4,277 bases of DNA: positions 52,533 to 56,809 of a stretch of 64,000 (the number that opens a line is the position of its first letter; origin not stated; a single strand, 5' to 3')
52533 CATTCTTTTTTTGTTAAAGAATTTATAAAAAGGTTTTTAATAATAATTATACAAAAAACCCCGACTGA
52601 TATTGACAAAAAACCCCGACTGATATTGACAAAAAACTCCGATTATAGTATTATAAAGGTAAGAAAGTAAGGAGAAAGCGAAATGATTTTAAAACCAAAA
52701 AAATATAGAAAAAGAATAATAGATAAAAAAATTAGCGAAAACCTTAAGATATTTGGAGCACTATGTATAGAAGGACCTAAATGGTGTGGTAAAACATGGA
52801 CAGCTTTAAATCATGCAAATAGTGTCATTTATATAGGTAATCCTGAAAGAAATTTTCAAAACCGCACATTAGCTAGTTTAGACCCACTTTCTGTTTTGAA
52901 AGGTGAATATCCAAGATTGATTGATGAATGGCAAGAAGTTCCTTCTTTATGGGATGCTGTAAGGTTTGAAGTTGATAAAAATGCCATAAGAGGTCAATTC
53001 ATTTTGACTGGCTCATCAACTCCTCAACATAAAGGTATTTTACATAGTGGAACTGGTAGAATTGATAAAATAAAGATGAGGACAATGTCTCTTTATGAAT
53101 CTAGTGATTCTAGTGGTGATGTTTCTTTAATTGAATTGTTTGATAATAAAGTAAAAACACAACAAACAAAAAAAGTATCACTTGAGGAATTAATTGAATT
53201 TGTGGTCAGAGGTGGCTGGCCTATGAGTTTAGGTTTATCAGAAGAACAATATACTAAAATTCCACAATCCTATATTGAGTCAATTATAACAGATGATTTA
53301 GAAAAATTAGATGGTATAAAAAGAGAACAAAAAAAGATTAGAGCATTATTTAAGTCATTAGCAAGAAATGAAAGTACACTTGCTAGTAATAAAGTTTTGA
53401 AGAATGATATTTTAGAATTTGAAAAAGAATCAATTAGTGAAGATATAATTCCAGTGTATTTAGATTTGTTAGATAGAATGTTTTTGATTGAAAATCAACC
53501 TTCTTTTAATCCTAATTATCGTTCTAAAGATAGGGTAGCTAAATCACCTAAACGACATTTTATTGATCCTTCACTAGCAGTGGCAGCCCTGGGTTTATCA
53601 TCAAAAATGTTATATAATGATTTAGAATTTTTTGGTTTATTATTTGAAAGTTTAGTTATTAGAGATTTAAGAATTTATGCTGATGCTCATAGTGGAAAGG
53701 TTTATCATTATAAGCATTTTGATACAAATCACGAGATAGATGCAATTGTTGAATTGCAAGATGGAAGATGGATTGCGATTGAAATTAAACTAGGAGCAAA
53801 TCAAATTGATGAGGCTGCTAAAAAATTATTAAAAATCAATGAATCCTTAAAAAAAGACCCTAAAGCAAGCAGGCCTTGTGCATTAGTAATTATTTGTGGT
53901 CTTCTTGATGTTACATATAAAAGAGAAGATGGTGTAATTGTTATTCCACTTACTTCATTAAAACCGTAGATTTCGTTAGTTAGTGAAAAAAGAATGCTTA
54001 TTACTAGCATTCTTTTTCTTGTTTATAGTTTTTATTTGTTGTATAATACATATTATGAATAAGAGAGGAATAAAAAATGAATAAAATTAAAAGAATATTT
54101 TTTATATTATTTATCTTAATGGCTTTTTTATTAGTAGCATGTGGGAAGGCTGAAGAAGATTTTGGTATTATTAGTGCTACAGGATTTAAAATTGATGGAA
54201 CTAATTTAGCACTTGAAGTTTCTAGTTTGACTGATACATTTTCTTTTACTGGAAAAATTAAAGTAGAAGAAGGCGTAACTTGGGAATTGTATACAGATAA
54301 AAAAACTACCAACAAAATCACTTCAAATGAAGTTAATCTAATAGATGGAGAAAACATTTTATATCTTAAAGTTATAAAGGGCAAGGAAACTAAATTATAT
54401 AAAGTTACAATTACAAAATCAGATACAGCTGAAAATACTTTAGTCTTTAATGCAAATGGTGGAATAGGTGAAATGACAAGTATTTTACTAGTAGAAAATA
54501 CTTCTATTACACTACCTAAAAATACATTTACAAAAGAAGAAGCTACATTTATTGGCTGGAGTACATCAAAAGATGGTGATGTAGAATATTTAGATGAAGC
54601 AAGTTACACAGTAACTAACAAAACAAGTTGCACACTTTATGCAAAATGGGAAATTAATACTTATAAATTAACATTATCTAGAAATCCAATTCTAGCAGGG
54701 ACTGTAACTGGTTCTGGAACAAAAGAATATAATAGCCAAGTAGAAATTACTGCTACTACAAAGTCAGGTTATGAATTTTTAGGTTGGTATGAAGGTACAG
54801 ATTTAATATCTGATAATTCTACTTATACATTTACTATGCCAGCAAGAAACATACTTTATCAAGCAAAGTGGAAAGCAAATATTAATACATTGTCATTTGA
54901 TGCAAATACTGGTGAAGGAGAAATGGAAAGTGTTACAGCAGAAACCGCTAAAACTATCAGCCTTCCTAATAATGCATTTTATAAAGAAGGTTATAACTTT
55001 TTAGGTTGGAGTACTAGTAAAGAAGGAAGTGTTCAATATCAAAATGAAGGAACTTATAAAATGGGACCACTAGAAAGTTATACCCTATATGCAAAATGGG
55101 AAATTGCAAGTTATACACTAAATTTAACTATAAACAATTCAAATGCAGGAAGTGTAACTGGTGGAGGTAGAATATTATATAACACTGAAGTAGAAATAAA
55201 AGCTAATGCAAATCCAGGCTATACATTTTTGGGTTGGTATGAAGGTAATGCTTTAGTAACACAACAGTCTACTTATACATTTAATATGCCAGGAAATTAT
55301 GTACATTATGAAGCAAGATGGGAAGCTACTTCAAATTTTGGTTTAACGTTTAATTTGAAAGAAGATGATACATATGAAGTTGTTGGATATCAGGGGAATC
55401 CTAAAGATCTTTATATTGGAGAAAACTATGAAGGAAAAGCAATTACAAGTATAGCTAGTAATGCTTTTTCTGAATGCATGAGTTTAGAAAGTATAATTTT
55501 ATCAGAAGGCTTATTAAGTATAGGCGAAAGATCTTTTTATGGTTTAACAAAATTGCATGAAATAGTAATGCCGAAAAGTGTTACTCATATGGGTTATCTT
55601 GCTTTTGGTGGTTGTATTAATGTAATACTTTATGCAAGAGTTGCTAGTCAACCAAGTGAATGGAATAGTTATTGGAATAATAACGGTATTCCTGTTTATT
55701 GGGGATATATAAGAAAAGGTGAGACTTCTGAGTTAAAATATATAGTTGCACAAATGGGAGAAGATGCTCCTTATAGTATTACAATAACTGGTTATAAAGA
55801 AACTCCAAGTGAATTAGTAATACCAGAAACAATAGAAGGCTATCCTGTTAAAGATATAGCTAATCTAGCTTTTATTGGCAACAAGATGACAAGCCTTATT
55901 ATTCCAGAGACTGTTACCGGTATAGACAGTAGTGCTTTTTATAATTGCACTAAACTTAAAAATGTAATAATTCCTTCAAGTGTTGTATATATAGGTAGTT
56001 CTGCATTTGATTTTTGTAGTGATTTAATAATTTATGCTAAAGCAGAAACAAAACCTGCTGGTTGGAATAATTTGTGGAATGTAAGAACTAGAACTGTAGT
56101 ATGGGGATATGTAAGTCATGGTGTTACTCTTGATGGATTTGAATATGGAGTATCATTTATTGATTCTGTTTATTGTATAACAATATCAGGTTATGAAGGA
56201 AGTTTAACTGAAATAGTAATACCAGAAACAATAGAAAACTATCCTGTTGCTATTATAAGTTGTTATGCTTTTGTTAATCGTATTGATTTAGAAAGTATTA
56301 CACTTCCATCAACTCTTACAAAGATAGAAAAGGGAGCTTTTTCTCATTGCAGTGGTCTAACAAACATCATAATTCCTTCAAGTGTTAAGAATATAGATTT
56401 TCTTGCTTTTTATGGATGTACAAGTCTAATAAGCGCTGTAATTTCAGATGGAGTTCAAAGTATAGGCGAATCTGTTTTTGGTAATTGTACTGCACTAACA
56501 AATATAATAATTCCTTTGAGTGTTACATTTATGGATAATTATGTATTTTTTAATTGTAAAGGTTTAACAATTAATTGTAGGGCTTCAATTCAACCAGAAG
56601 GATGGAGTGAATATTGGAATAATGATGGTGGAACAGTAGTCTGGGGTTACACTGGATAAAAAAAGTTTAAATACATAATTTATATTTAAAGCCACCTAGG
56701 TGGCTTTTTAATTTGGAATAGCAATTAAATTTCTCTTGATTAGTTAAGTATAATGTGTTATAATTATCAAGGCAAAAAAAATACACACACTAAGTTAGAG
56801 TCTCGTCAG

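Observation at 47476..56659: Paralogous surface-lipoprotein family: shared N-terminal module, swapped C-terminal domains, each gene with its own near-identical promoter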

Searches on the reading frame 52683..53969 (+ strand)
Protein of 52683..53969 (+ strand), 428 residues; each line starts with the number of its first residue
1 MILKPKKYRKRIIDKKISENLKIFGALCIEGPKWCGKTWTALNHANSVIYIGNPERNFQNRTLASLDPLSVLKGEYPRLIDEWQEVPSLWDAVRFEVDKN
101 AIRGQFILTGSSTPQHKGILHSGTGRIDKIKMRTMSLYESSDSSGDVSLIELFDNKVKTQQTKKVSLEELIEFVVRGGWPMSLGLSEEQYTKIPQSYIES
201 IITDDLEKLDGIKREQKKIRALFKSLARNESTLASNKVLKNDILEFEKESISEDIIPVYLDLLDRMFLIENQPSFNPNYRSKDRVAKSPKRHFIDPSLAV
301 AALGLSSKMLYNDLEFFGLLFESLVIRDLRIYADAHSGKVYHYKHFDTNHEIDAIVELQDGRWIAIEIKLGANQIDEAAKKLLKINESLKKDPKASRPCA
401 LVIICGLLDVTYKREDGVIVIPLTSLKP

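Call 5: search_protein_families(library=pfam, proteins=[window:52683-53969:+], max_evalue=0.1)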
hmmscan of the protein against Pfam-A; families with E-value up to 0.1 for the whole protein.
window:52683-53969:+ (428 aa): 3 families
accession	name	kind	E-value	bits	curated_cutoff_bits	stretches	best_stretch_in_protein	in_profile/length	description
PF13635.12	DUF4143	-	4e-32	111.6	28.1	1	204-370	2-159/160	Domain of unknown function (DUF4143)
PF13173.12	AAA_14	-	1.3e-12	48.3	27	1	26-139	4-127/129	AAA domain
PF15711.10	ILEI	-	0.023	15.6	27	1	333-384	8-66/90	Interleukin-like EMT inducer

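Call 6: search_protein_families(library=ncbifam, proteins=[window:52683-53969:+], max_evalue=0.1)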
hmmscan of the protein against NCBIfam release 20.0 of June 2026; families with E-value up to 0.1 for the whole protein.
window:52683-53969:+ (428 aa): 0 families

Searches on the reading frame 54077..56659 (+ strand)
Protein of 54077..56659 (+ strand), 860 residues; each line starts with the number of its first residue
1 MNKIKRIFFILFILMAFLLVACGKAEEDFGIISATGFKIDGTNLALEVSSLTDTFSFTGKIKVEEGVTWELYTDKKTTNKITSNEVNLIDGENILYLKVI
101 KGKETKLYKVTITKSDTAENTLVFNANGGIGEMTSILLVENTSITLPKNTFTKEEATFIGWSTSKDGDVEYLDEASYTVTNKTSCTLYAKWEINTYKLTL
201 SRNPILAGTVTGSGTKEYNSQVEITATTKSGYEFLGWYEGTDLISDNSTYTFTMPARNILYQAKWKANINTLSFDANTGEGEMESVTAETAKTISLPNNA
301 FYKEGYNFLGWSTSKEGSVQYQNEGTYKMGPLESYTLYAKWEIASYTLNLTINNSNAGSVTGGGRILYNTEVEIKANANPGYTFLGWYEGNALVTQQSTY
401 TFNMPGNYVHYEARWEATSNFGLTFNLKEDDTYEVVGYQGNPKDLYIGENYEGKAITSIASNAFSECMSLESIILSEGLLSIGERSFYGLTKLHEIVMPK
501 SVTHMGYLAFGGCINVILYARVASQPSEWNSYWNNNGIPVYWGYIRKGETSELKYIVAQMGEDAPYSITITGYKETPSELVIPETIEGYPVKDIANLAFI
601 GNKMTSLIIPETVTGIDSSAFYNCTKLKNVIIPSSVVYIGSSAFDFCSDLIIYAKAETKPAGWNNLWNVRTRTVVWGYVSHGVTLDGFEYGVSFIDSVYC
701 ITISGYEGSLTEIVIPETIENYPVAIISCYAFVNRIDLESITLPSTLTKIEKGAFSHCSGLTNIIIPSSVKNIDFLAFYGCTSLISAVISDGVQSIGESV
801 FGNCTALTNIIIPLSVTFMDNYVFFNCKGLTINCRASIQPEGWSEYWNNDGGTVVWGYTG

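Call 5: search_protein_families(library=pfam, proteins=[window:54077-56659:+], max_evalue=0.1)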
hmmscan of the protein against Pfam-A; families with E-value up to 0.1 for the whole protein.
window:54077-56659:+ (860 aa): 6 families
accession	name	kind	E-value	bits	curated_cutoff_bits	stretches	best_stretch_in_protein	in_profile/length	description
PF13306.12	LRR_5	-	5.7e-56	188.3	27.7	3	709-830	12-126/127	BspA type Leucine rich repeat region (6 copies)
PF18998.6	Flg_new_2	-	4.7e-30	103.8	23.6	2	199-268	2-72/73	Divergent InlB B-repeat domain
PF09479.16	Flg_new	-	5.5e-29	100.5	27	4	121-190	2-65/65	Listeria-Bacteroides repeat domain (List_Bact_rpt)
PF13855.12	LRR_8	-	4e-05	23.7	27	0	456-496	13-54/61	Leucine rich repeat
PF06262.17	Zincin_1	-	0.0019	18.6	22.4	0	224-264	18-58/97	Zincin-like metallopeptidase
PF12733.13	Cadherin-like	-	0.042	14.7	24.2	1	37-114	11-88/89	Cadherin-like beta sandwich domain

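Call 6: search_protein_families(library=ncbifam, proteins=[window:54077-56659:+], max_evalue=0.1)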
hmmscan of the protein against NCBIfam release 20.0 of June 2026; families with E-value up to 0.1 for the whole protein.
window:54077-56659:+ (860 aa): 4 families
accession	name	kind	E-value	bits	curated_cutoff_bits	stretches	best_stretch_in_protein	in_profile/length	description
NF033189.1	internalin_A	exception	5.2e-21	74.7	1600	2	102-277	479-644/799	class 1 internalin InlA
NF033188.1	internalin_H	exception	9.4e-19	67.4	1050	2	280-412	352-477/548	InlH/InlC2 family class 1 internalin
NF047961.1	adhesin_HupY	equivalog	5.7e-15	54.5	1250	3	710-779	188-251/978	leucine-rich repeat adhesin HupY/LrrG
TIGR02543.1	List_Bact_rpt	repeat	3.1e-12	46.7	20.95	3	228-269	2-44/44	TIGR02543 family repeat protein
